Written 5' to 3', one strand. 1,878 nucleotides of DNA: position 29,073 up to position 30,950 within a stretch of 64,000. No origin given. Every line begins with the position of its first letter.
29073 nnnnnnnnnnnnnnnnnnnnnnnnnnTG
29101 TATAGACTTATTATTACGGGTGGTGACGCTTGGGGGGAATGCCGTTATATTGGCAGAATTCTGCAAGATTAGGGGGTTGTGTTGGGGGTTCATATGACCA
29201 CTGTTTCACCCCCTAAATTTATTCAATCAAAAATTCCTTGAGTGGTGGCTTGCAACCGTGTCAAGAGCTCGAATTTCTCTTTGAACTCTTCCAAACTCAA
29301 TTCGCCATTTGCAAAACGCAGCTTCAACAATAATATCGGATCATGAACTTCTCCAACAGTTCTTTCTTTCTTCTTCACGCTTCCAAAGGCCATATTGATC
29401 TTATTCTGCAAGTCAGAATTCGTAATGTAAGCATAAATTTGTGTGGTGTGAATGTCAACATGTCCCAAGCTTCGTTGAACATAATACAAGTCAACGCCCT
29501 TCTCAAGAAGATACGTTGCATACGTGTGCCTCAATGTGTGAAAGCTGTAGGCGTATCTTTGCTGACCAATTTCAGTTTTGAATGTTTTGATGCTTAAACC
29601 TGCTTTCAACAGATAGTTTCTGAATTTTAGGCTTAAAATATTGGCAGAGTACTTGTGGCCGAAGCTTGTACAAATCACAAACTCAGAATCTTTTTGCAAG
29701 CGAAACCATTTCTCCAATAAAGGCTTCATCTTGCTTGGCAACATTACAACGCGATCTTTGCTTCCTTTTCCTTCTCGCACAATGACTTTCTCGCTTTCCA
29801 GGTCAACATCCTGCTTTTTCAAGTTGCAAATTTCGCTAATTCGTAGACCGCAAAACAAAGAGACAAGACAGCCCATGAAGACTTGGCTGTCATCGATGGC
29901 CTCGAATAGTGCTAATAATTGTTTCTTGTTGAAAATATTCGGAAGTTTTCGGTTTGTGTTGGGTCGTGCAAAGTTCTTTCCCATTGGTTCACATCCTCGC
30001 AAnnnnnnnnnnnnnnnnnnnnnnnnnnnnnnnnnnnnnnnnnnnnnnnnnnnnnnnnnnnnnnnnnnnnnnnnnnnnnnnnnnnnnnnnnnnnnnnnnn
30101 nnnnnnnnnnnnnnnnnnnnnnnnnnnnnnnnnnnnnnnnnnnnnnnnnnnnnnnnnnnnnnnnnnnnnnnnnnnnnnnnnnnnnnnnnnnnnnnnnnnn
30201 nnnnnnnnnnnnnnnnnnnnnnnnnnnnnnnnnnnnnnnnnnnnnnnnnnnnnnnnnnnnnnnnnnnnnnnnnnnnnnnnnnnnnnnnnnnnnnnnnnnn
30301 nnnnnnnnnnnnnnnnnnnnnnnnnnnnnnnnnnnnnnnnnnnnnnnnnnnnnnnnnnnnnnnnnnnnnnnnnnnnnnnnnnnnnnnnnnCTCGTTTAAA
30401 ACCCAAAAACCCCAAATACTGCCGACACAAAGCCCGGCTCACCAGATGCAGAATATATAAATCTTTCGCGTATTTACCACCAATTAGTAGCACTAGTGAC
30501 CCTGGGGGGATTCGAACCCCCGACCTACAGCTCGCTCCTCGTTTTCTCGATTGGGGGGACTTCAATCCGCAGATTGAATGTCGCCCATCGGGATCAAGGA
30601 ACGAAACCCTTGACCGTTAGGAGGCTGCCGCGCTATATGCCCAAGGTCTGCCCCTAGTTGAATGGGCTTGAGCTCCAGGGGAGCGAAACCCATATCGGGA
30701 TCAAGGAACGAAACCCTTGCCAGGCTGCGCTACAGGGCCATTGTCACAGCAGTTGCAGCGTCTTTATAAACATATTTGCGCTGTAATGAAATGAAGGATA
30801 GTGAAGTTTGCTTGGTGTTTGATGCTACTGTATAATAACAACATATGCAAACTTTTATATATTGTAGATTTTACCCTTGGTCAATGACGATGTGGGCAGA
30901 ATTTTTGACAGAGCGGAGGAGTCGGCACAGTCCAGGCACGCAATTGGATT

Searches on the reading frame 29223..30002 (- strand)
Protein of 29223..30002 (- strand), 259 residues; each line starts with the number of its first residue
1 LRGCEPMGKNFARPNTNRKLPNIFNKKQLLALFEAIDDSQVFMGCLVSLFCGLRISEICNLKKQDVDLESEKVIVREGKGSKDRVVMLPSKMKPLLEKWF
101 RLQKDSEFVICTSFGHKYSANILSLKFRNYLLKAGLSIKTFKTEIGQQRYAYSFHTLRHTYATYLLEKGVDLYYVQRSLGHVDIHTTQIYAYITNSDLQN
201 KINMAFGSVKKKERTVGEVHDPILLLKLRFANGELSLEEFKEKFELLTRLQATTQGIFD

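Call 5: search_protein_families(library=pfam, proteins=[window:29223-30002:-], max_evalue=0.01)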
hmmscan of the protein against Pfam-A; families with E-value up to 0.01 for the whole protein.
window:29223-30002:- (259 aa): 3 families
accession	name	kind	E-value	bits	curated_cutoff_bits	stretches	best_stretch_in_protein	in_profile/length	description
PF00589.27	Phage_integrase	-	7.3e-32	110.9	27.1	1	26-192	5-167/172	Phage integrase family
PF02115.23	Rho_GDI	-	0.0013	18.8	26.5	1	56-147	51-140/193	RHO protein GDP dissociation inhibitor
PF09851.14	SHOCT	-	0.0087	16.2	27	0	221-243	1-23/28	Short C-terminal domain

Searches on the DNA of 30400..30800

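Call 74: search_rna_families(source=window, start=30400, end=30800, threshold=evalue, max_evalue=1, show_alignments=2)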
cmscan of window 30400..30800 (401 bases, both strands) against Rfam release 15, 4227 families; matches with E-value up to 1: 2.
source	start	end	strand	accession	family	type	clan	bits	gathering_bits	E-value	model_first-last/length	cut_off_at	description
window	30505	30521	+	RF04351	Plastid-psbl-rps4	Cis-reg;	-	18.3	68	0.27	9-25/53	no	Plastid-psbl-rps4 3UTR RNA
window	30505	30522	-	RF00023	tmRNA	Gene;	CL00001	13.7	47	0.0012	346-363/374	no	transfer-messenger RNA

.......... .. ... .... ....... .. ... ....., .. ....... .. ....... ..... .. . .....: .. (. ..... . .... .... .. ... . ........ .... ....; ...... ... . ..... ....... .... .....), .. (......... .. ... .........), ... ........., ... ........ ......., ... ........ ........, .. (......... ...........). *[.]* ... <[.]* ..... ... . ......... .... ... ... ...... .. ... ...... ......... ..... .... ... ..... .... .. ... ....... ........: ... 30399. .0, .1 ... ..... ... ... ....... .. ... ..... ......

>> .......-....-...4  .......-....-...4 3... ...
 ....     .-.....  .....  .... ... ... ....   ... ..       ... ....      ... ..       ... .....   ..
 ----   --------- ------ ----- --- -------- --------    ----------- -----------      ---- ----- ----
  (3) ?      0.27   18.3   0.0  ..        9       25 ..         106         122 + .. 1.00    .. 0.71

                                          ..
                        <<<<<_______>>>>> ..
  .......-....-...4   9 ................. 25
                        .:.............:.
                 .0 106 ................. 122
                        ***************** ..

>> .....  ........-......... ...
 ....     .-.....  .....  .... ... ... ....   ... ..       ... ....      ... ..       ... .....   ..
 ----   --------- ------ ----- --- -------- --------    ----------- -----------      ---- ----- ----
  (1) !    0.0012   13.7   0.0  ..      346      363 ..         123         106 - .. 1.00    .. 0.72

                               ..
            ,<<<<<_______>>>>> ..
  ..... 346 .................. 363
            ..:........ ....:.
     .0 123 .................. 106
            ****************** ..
